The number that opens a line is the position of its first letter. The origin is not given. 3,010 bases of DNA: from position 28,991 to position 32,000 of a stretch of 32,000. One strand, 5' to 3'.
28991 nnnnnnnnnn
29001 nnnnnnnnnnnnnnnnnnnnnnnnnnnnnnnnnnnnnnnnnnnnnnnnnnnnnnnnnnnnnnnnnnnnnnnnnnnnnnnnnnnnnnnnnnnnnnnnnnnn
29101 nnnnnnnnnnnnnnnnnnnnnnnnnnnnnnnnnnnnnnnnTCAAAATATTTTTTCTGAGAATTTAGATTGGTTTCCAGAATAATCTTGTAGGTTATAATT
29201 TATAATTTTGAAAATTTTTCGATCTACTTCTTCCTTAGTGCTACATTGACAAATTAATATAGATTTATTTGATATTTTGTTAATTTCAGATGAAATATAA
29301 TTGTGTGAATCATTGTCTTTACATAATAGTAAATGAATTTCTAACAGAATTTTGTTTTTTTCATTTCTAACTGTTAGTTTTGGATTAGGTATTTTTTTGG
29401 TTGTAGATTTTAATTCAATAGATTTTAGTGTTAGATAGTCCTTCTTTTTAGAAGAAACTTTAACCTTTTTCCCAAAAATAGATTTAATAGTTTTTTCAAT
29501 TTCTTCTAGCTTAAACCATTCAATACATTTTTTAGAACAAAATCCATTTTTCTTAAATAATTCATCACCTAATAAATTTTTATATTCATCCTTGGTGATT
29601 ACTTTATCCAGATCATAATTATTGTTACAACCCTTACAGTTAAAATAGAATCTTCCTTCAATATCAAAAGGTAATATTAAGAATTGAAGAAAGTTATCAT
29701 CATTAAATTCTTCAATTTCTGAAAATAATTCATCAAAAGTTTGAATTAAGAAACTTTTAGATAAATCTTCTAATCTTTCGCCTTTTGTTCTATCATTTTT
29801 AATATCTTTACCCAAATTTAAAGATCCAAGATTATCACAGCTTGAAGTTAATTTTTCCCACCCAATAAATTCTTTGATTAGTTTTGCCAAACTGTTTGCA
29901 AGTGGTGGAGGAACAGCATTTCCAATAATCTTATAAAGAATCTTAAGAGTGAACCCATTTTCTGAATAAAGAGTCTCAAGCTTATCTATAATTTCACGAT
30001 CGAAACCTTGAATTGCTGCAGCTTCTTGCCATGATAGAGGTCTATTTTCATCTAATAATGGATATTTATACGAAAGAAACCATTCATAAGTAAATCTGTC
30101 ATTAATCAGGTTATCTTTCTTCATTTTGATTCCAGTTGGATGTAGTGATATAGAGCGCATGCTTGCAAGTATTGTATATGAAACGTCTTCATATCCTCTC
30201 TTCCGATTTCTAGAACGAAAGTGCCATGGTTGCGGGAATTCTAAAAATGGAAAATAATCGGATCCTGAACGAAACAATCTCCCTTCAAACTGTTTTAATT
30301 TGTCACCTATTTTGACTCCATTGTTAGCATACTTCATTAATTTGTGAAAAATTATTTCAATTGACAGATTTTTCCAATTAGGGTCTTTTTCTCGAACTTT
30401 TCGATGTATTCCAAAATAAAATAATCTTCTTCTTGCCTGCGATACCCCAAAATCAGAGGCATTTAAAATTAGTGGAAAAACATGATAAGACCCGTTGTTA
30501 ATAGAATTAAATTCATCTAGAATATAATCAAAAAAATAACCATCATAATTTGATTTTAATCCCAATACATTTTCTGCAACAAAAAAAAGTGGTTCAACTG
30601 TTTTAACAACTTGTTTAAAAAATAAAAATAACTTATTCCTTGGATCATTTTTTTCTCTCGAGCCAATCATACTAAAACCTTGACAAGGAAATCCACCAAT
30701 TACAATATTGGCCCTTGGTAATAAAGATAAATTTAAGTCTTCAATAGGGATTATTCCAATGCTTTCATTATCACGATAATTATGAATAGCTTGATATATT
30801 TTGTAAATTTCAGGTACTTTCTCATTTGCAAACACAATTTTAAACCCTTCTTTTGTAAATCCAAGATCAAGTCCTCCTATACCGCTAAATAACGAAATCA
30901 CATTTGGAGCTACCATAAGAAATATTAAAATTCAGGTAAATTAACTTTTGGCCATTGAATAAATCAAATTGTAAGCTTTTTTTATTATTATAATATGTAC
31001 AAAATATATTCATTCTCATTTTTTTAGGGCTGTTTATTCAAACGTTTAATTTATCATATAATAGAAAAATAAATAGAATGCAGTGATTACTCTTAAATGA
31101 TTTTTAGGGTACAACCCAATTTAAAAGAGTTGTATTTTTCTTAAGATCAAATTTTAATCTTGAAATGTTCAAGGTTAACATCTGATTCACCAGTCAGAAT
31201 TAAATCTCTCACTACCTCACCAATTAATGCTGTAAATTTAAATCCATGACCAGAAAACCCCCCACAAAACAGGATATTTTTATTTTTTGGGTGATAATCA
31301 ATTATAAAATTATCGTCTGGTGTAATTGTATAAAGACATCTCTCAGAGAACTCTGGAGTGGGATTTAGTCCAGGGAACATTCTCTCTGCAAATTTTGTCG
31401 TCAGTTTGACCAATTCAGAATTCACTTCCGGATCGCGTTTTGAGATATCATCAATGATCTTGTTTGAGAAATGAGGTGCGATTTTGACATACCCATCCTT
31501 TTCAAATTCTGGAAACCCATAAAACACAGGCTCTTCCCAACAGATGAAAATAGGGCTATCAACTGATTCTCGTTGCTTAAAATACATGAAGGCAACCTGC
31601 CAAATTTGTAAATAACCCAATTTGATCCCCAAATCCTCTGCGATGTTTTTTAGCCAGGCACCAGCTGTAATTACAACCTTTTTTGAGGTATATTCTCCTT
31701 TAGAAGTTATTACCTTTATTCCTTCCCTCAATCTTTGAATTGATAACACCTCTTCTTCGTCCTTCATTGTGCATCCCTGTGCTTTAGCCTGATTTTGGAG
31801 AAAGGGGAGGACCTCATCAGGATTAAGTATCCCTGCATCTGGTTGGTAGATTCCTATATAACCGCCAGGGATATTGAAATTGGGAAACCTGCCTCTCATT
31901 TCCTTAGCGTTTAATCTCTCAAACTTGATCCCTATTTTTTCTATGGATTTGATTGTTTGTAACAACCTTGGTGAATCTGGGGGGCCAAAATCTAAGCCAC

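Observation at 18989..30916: Druantia-like defence locus with a composition I do not recognise, in a probable archaeon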

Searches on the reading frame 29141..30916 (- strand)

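Call 3: search_protein_families(library=pfam, proteins=[window:29141-30916:-], max_evalue=0.01)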
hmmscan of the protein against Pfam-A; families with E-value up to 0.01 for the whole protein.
window:29141-30916:- (591 aa): 1 family
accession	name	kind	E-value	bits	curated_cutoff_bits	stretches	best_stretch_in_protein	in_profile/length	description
PF00145.23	DNA_methylase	-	7.7e-58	196.9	22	1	5-348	2-323/324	C-5 cytosine-specific DNA methylase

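Call 4: search_protein_families(library=padloc, proteins=[window:29141-30916:-], max_evalue=0.01)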
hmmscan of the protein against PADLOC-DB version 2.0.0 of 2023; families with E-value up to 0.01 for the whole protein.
window:29141-30916:- (591 aa): 58 families (the best 25 are shown)
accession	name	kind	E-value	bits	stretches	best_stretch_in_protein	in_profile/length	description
PDLC00027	DruM2|DruM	-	1.8e-62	209.8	1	5-353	13-353/361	DNA cytosine methylase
PDLC00031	DruM2|DruM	-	1.3e-61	206.7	1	5-357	13-357/361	DNA cytosine methylase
PDLC03378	MTase_II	-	1.7e-58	196.6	1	4-351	3-330/344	Type II methyltransferase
PDLC03272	MTase_II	-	6.7e-52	175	1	4-351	75-390/407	Type II methyltransferase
PDLC03234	MTase_II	-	8.2e-47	158.2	2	5-180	6-184/375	Type II methyltransferase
PDLC03326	MTase_II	-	5.6e-41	139.1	1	4-176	5-181/412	Type II methyltransferase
PDLC00030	DruM2|DruM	-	4e-40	136.1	2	3-179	5-193/380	DNA cytosine methylase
PDLC00033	DruM2|DruM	-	1.2e-37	128.1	2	6-183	24-204/368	DNA cytosine methylase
PDLC00026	DruM2|DruM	-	1.1e-35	121.8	1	4-355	5-322/336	DNA cytosine methylase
PDLC02650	DrmMII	-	2.5e-34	116.9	2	5-122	10-138/435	DrmMII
PDLC02649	DrmMII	-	6.5e-32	109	3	67-185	114-234/422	DrmMII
PDLC03237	MTase_II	-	1.4e-28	97.4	1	7-177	797-975/1036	Type II methyltransferase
PDLC02648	DrmMII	-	1.2e-26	91.6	2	6-176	24-233/468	DrmMII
PDLC03232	MTase_II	-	2.5e-26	90.5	2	70-198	134-274/465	Type II methyltransferase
PDLC03270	MTase_II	-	5.3e-25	86.1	1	6-170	3-161/309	Type II methyltransferase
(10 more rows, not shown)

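Call 51: search_protein_families(library=ncbifam, proteins=[window:29141-30916:-], max_evalue=0.001)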
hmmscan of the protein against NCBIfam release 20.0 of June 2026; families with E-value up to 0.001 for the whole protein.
window:29141-30916:- (591 aa): 2 families
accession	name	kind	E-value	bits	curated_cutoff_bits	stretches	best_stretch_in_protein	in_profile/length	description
TIGR00675.1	dcm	superfamily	1.4e-49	169.5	100.65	1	6-346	1-328/329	DNA (cytosine-5-)-methyltransferase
NF007772.0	PRK10458.1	subfamily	3.5e-11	42.3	710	1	6-139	91-250/472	DNA cytosine methylase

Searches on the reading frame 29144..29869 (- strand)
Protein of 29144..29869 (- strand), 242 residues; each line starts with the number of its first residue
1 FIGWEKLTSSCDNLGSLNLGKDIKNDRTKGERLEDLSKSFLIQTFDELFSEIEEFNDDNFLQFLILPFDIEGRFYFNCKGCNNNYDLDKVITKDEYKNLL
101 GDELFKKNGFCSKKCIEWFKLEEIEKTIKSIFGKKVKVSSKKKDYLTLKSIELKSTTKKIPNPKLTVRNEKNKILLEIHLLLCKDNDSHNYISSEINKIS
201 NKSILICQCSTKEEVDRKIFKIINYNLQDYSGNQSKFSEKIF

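Call 21: search_protein_families(library=pfam, proteins=[window:29144-29869:-], max_evalue=5)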
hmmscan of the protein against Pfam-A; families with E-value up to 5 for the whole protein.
window:29144-29869:- (242 aa): 2 families
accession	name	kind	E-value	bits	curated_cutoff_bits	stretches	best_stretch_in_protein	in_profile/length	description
PF04945.19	YHS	-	0.34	11.4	30.3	1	109-124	26-41/47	YHS domain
PF06148.17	COG2_N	-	0.43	11.1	24.3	1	180-230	7-57/75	COG2 N-terminal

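Call 100: search_dna_similar(query=window:29144-29869:-, collection=plasmids, mode=protein, max_rows=10, max_evalue=0.01)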
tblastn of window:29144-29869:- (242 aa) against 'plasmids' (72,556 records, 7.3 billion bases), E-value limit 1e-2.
No match.

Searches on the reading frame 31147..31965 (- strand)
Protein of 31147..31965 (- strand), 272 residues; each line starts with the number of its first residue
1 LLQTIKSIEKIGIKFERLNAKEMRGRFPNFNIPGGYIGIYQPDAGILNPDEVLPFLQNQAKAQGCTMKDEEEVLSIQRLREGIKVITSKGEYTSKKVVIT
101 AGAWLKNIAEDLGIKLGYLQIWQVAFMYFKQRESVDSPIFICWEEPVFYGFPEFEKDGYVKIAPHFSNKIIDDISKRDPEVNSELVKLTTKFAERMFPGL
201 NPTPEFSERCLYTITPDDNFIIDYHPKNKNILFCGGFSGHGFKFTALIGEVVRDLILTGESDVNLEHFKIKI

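Call 6: search_protein_families(library=pfam, proteins=[window:31147-31965:-], max_evalue=0.001)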
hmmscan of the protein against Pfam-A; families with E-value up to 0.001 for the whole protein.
window:31147-31965:- (272 aa): 2 families
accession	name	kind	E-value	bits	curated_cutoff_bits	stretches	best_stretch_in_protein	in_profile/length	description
PF01266.30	DAO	-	2.9e-31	109.7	27.9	1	9-255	110-353/353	FAD dependent oxidoreductase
PF13738.12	Pyr_redox_3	-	4.9e-06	26.4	30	1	48-104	79-135/305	Pyridine nucleotide-disulphide oxidoreductase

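Call 51: search_protein_families(library=ncbifam, proteins=[window:31147-31965:-], max_evalue=0.001)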
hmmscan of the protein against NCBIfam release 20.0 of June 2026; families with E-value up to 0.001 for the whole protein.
window:31147-31965:- (272 aa): 11 families
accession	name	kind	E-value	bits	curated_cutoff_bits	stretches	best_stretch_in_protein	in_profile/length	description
NF008425.0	PRK11259.1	equivalog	1e-61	209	257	1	3-270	103-372/377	N-methyl-L-tryptophan oxidase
TIGR01377.1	soxA_mon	subfamily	3.9e-57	193.8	479.65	1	3-270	98-372/381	amino oxidase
TIGR02352.1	thiamin_ThiO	equivalog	1.2e-13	50.9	250.8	1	9-259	111-350/351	glycine oxidase ThiO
NF008726.1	PRK11728.1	equivalog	2.7e-07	29.8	299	1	9-116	109-213/389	L-2-hydroxyglutarate oxidase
NF050086.1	pipecolate_AmaA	exception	1.9e-05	23.5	600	1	41-125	173-257/425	L-pipecolate oxidase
TIGR03364.1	HpnW_proposed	hypoth_equivalog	3.6e-05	23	285.1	1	13-125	108-221/365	TIGR03364 family FAD-dependent oxidoreductase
TIGR03197.1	MnmC_Cterm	equivalog_domain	7.8e-05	21.9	174.2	1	31-110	129-208/400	FAD-dependent 5-carboxymethylaminomethyl-2-thiouridine(34) oxidoreductase MnmC1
TIGR00275.1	TIGR00275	subfamily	0.00022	20.2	183.8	1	51-103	107-159/401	aminoacetone oxidase family FAD-binding enzyme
TIGR04046.1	MSMEG_0569_nitr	hypoth_equivalog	0.00026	20.1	498.35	1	43-126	67-150/400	MSMEG_0569 family flavin-dependent oxidoreductase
NF033460.1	glycerol3P_ox_II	equivalog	0.0003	20.1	460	1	43-241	145-345/361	type 2 glycerol-3-phosphate oxidase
TIGR01373.1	soxB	subfamily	0.00062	18.7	529.45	0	9-267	137-393/407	sarcosine oxidase subunit beta family protein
